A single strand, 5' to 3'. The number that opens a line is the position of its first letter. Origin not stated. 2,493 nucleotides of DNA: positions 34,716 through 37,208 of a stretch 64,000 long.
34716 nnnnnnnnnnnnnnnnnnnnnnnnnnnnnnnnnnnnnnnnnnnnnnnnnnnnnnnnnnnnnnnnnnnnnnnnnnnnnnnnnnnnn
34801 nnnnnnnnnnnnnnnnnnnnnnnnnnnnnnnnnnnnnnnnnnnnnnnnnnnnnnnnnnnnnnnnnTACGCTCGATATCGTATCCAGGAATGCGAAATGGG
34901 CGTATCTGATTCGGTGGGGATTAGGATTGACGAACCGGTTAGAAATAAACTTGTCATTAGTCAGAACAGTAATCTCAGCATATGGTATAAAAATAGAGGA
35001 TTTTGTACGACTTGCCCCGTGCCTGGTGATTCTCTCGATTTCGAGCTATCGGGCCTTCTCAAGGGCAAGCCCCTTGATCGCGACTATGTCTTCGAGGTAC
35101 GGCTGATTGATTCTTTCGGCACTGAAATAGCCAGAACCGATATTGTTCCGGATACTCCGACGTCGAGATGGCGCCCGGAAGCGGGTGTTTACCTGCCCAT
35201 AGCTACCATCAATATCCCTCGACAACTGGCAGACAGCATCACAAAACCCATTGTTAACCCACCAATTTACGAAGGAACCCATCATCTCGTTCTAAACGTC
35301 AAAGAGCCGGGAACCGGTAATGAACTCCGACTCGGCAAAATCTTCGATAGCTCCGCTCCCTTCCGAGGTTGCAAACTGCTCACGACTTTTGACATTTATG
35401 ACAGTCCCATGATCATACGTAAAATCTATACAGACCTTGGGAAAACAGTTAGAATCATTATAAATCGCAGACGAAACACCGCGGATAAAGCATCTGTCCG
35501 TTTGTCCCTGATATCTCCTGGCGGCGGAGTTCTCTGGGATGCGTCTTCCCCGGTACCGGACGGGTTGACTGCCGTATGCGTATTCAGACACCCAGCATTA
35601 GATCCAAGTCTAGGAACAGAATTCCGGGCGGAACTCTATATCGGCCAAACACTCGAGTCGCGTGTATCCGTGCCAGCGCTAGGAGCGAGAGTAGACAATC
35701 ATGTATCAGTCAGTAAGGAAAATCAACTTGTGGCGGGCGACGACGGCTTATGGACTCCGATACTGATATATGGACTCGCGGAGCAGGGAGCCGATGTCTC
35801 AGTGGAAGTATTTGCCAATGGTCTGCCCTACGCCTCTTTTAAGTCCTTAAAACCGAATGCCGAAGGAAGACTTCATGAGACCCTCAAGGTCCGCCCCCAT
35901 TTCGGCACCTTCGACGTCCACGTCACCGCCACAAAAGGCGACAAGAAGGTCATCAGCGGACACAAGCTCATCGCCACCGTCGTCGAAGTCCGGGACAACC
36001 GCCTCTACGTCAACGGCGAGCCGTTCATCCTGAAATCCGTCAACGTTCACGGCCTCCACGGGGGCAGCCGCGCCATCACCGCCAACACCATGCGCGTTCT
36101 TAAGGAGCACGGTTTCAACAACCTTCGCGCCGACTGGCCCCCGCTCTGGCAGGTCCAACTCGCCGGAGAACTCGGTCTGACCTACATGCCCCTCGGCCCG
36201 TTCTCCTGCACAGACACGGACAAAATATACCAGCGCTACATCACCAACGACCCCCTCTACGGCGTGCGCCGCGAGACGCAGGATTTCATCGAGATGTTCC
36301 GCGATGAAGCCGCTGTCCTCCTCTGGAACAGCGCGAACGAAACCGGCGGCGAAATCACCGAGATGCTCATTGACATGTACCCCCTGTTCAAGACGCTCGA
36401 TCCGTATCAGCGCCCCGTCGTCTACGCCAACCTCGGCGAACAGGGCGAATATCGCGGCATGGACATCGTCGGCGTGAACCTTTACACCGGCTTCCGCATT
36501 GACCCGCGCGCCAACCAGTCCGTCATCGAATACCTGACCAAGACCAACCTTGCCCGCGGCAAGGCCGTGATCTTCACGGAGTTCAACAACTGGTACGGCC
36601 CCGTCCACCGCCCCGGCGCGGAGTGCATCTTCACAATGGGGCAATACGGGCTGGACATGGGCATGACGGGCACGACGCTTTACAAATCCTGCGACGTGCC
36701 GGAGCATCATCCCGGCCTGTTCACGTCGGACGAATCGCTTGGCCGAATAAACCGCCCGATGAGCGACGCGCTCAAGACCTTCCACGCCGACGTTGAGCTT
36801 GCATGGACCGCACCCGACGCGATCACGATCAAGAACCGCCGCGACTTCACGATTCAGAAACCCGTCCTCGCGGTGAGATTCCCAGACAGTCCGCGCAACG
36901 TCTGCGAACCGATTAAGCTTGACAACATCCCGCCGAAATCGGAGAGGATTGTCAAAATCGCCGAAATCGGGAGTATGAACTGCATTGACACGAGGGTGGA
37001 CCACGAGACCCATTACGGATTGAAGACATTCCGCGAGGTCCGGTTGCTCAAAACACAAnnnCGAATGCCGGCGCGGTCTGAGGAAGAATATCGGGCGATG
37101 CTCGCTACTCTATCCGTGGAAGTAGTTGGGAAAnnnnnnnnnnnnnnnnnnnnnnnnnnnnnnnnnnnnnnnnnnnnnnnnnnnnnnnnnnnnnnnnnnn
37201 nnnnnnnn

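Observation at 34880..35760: In-frame low-GC segment inside the giant beta-propeller/glycoside-hydrolase gene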

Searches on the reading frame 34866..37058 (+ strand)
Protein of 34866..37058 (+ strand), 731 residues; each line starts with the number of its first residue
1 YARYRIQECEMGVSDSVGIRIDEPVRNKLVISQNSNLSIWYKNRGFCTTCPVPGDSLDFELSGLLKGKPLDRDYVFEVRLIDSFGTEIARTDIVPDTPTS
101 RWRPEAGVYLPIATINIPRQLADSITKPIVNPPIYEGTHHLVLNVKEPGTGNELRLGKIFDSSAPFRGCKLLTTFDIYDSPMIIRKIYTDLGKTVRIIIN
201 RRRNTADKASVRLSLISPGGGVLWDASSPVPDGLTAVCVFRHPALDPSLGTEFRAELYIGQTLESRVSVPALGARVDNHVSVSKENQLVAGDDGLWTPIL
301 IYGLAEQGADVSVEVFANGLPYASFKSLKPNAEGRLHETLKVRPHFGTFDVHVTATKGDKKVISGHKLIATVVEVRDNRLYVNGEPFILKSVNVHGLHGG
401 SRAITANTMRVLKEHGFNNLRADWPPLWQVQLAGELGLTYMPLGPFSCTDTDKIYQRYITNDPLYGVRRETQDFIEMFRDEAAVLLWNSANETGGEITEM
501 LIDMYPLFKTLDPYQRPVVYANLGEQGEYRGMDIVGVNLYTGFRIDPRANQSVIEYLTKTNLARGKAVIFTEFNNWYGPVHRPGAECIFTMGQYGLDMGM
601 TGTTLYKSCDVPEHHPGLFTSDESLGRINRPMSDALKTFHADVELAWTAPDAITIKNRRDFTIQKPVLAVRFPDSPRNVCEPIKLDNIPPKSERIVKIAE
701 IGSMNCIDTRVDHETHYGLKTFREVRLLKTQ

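Call 32: find_homologous_proteins(query=A1, max_evalue=1e-10)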
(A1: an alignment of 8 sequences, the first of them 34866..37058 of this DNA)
Query A1 (8 sequences) (731 aa, profile of the alignment): 2 proteins with E <= 1e-10 among 8000 candidates.
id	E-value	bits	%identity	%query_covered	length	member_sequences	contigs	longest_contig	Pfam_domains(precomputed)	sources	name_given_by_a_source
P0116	0.0e+0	1048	44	92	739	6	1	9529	PF02836.24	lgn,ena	-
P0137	7.8e-192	657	28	91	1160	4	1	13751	PF02836.24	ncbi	-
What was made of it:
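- Tried and rejected: Profile search with alignment A1 (call 32).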

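Call 34: find_related_loci(query=A2, collection=genome_contigs, flank=6000)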
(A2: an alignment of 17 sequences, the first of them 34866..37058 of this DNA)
Query A2 (731 aa) in genome_contigs; peptide patterns used: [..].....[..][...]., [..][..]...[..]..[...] (x = any residue, [..] = any of these).
128 stretches matched a pattern; 42 encode a relative of the query (tblastn E <= 1e-3); 42 distinct loci.
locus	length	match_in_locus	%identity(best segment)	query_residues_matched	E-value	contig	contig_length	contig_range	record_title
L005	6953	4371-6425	45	52-725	1e-179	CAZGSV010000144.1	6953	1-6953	MAG TPA_asm: uncultured Armatimonadia bacterium isolate binchicken_co33_502 genome assembly, contig: NODE_15192_length_6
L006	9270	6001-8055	34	52-730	1e-89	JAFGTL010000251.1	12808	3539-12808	MAG: Candidatus Hydrogenedentota bacterium isolate Zod_Metabat.968 k87_4536092, whole genome shotgun sequence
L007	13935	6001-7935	32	90-728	2e-89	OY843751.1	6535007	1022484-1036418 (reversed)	MAG: bacterium isolate b30a01c4-1b05-4824-9cfb-695b8dd4f705 genome assembly, chromosome: 1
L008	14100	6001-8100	32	26-728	1e-88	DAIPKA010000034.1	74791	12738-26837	MAG TPA_asm: Candidatus Hydrogenedentota bacterium isolate CTOTU18300 NODE_296_length_74791_cov_23.482753, whole genome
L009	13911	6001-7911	31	90-720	5e-88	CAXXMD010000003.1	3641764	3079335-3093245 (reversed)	MAG: bacterium isolate 34b47f7c-149a-4d63-8646-7cec6dbf5787 genome assembly, contig: contig_3, whole genome shotgun sequ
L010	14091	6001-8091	31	20-720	1e-85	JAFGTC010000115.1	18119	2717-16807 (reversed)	MAG: Candidatus Omnitrophota bacterium isolate Zod_Metabat.949 k87_5764666, whole genome shotgun sequence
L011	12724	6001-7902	33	101-721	1e-84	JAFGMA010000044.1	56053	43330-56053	MAG: candidate division KSB1 bacterium isolate Zod_Metabat.436 k87_1537091, whole genome shotgun sequence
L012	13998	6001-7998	31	52-721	7e-84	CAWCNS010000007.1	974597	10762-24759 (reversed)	MAG: Calditrichia bacterium isolate MFD03804.bin.1.257 genome assembly, contig: contig_26092, whole genome shotgun seque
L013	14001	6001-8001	31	52-719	5e-83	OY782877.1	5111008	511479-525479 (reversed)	MAG: Candidatus Hydrogenedentes bacterium isolate 28e603e2-5466-4732-bb1a-a7370d5bccbd genome assembly, chromosome: 1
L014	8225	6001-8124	31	50-728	1e-80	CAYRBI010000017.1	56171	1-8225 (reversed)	MAG TPA_asm: uncultured bacterium isolate binchicken_co66_130 genome assembly, contig: NODE_1031_length_56171_cov_10.237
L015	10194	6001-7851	34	65-665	4e-90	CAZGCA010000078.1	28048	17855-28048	MAG TPA_asm: uncultured bacterium isolate SRP068000_co1_623 genome assembly, contig: NODE_1950_length_28048_cov_10.71939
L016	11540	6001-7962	31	71-728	2e-79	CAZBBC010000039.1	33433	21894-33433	MAG TPA_asm: uncultured Calditrichota bacterium isolate SRP214966_co2_445 genome assembly, contig: NODE_1528_length_3343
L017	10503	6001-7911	29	52-707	2e-79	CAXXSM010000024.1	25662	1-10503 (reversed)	MAG: bacterium isolate 04c6e7c0-51ca-4241-8bf9-7f12ca1f9b1d genome assembly, contig: contig_24, whole genome shotgun seq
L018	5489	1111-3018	32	115-728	3e-77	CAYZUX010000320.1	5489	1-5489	MAG TPA_asm: uncultured bacterium isolate binchicken_co20_391 genome assembly, contig: NODE_26301_length_5489_cov_6.0373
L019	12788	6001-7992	29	21-692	9e-77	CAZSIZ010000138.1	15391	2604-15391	MAG TPA_asm: uncultured bacterium isolate SRP077602_co8_260 genome assembly, contig: NODE_5564_length_15391_cov_4.869327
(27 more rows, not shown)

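Call 42: find_related_loci(query=A3, collection=metagenome_contigs, flank=6000)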
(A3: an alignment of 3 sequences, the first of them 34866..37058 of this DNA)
Query A3 (731 aa) in metagenome_contigs; peptide patterns used: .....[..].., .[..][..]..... (x = any residue, [..] = any of these).
250 stretches matched a pattern; 4 encode a relative of the query (tblastn E <= 1e-3); 4 distinct loci.
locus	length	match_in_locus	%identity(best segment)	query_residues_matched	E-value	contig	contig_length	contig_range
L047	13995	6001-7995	42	80-724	1e-153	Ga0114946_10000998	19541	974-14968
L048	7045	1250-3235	43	80-721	6e-154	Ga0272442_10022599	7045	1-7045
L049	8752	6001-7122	21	367-728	3e-8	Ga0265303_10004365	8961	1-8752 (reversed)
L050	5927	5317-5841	22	366-539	8e-6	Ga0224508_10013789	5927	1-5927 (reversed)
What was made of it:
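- Tried and rejected: The second scan, with alignment A3, gave L047 and L048 (call 42).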

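Call 45: search_solved_structures(query=A2, max_evalue=1)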
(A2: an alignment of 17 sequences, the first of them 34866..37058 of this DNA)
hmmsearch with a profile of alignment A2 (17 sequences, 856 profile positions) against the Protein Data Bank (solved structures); distinct sequences matched with E-value up to 1: 73 (the best 60 are shown).
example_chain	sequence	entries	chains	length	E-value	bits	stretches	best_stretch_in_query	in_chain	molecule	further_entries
6ncy_A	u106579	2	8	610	6.3e-10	41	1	471-707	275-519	Beta-glucuronidase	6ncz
6u7i_A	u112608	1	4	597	7.2e-08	34.2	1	581-713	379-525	Beta-glucuronidase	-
6ld0_A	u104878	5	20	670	1.3e-06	30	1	584-694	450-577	LacZ1 Beta-galactosidase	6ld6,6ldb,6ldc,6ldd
9bey_A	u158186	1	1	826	2.1e-06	29.3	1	528-673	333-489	GH2 beta-galactosidase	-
3iaq_A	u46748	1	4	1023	1.6e-05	26.5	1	495-641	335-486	Beta-galactosidase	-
5z1b_A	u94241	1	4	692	1.7e-05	26.3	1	588-694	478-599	Glycosyl hydrolase family 2, TIM barrel domain protein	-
8e72_A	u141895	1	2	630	2.3e-05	25.9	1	589-694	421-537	Glycosyl hydrolase family 2, TIM barrel domain protein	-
8dhv_A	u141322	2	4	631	2.3e-05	25.9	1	589-694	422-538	Glycosyl hydrolase family 2, TIM barrel domain protein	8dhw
6cvm_A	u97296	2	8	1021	4.7e-05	24.9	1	494-641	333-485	Beta-galactosidase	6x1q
8q7y_A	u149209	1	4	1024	4.7e-05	24.9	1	494-641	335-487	Beta-galactosidase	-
5c70_A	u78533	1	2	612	5.5e-05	24.6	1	588-694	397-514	Glucuronidase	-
4jkk_A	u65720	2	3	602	6.2e-05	24.5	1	425-665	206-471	Beta-glucuronidase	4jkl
3dyo_A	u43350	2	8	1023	9.5e-05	23.9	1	495-641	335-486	Beta-galactosidase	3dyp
6s6z_A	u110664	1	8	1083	0.00011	23.6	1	495-546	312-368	Beta-galactosidase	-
6sd0_A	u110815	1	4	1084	0.00011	23.6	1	495-546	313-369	Beta-galactosidase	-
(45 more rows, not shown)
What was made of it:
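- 35982..36785 (+): GH2-like (beta/alpha)8 barrel. GC3 is 0.80-0.95 and C3 is 0.58. It contains WNSANE (E at 36339-36341, presumed acid/base) and FTEFN (E at 36579-36581, presumed nucleophile). PDB profile hits to GH2 glucuronidases and galactosidases (call 45).
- On Glycoside hydrolase family 2-like (Pfam Glyco_hydro_2_C, clan GH-A): The family profile hits GH2 chains in the PDB, best E 6.3e-10 (call 45).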

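Call 58: predict_structure(alignment_id=A1)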
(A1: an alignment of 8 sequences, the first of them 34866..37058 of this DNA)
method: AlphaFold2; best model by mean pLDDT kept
length: 731 residues; sequences in the alignment: 8
mean_pLDDT: 75.2   pTM: 0.75
mean pLDDT of the five models: 75.2, 74.8, 66.5, 62.8, 60.1
residues with pLDDT >= 90: 176; 70-90: 328; 50-70: 132; < 50: 95
segments of 3 or more residues with pLDDT < 50: 1-29, 31-37, 40-45, 123-134, 157-165, 575-581, 608-628
pLDDT, mean of each block of 10 residues (from residue 1): 22 22 35 45 51 67 58 76 70 78 66 68 43 56 72 50 49 70 78 79 74 85 89 85 70 87 82 63 91 90 85 90 90 89 93 86 87 93 94 68 75 87 81 90 83 77 77 83 92 85 92 93 70 85 63 86 90 52 63 85 69 44 49 80 88 92 95 73 94 89 84 94 85 50
secondary structure, 60 per line:
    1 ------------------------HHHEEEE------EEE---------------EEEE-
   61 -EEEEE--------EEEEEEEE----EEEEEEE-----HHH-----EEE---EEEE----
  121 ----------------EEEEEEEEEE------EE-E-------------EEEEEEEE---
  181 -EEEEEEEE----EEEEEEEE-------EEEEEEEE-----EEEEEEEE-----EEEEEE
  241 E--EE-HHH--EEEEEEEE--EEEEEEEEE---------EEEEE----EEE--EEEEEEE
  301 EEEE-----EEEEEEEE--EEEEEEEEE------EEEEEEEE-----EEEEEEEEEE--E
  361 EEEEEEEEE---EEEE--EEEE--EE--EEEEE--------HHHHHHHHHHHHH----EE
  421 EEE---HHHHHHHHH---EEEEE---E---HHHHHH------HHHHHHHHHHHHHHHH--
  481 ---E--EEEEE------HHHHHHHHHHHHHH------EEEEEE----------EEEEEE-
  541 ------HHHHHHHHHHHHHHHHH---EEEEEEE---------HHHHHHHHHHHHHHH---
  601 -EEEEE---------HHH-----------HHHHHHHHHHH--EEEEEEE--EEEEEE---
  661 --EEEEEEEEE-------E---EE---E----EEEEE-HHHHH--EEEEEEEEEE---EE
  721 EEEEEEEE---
elements in order (helices of 4 or more, strands of 3 or more residues): E28-31 E38-40 E56-59 E62-66 E75-82 E87-93 E107-109 E113-116 E137-146 E170-177 E182-189 E194-201 E209-216 E222-229 E235-241 E252-259 E262-270 E280-284 E289-291 E294-304 E310-317 E320-328 E335-342 E348-357 E360-369 E373-376 E379-382 E389-393 H402-414 E419-423 H427-435 E439-443 H451-456 H463-478 E487-491 H498-511 E518-523 E534-539 H547-563 E567-573 H583-597 E602-606 H630-640 E643-649 E652-657 E663-671 E693-697 H699-703 E706-715 E719-728
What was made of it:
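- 35013..35975 (+): Three predicted beta-sandwich domains, at module residues about 50-180, 182-270 and 280-370. They carry the family motifs PDRDY, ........, PPIYEG.HH and P.FG. AF2 secondary structure and pLDDT (call 58).
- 35982..36785 (+): AF2 model (call 58).
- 36792..37049 (+): C-terminal beta-sandwich of the enzyme module. AF2 model, strands at module residues 643-728 (call 58).
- On Glycoside hydrolase family 2-like (Pfam Glyco_hydro_2_C, clan GH-A): The AF2 model (pLDDT 75, pTM 0.75) has three sandwiches, a barrel and a further sandwich (call 58).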

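Call 60: fold_search(model_id=the predicted structure, library=pdb)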
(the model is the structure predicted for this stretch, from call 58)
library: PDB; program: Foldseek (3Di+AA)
matches with E <= 10: 1994; with E <= 0.001: 237
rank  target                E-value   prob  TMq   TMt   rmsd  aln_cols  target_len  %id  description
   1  9hlm_A                3.0e-21  1.00  0.38  0.29  13.7       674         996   12  Soft-landed and rehydrated beta-galactosidase (best particles) (released 2025-12-17)
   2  3cmg                  8.1e-20  1.00  0.34  0.37  15.0       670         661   13  Crystal structure of putative beta-galactosidase from Bacteroides fragilis (released 2008-04-29)
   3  3j7h_A                9.0e-20  1.00  0.38  0.29  13.4       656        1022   13  Structure of beta-galactosidase at 3.2-A resolution obtained by cryo-electron microscopy (released 2014-07-30)
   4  8dhe_A                1.3e-19  1.00  0.34  0.37  14.9       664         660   12  Tannerella forsythia beta-glucuronidase (mL1) (released 2023-05-17)
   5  5z1a                  1.4e-19  1.00  0.35  0.39  14.5       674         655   14  The crystal structure of Bacteroides fragilis beta-glucuronidase in complex with uronic isofagomine (released 2018-12-12)
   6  8dhe_C                2.2e-19  1.00  0.34  0.37  14.8       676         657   12  Tannerella forsythia beta-glucuronidase (mL1) (released 2023-05-17)
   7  6mvg_A                2.4e-19  1.00  0.35  0.39  16.1       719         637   11  Crystal structure of FMN-binding beta-glucuronidase from Ruminococcus gnavus (released 2019-01-30)
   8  3fn9_D                6.6e-19  1.00  0.32  0.35  17.6       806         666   12  Crystal structure of putative beta-galactosidase from bacteroides fragilis (released 2009-01-13)
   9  3fn9_A                7.4e-19  1.00  0.36  0.39  14.8       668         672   12  Crystal structure of putative beta-galactosidase from bacteroides fragilis (released 2009-01-13)
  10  4duv_B                8.2e-19  1.00  0.38  0.29  14.3       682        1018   14  E. coli (lacZ) beta-galactosidase (G974A) 2-deoxy-galactosyl-enzyme and bis-Tris complex (released 2013-04-03)
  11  3bga_B                9.2e-19  1.00  0.38  0.29  12.3       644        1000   12  Crystal structure of beta-galactosidase from Bacteroides thetaiotaomicron VPI-5482 (released 2007-12-11)
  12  6d8g_A                9.2e-19  1.00  0.33  0.30  14.3       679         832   13  D341A D367A calcium binding mutant of Bacteroides uniformis beta-glucuronidase 2 (released 2018-10-17)
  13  6mvh_A                1.0e-18  1.00  0.37  0.42  14.6       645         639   12  Crystal structure of FMN-binding beta-glucuronidase from Roseburia hominis (released 2019-01-30)
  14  6ed1_A                1.0e-18  1.00  0.35  0.30  14.8       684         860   12  Bacteroides dorei Beta-glucuronidase (released 2019-02-13)
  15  6d7j_A                1.2e-18  1.00  0.35  0.32  14.4       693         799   10  The Crystal Structure of Parabacteroides merdae Beta-Glucuronidase (GUS) with Glycerol in Active-Site (released 2019-05-01)
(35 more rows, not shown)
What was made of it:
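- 35013..35975 (+): Foldseek alignment to GH2 enzymes over about 650-680 columns (call 60).
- Closest known: Glycoside hydrolase family 2. Same: Foldseek aligns about 650-680 columns to GH2 structures at E 3e-21 (call 60).
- Its predicted fold belongs to the GH2-type domain series (calls 58, 60).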
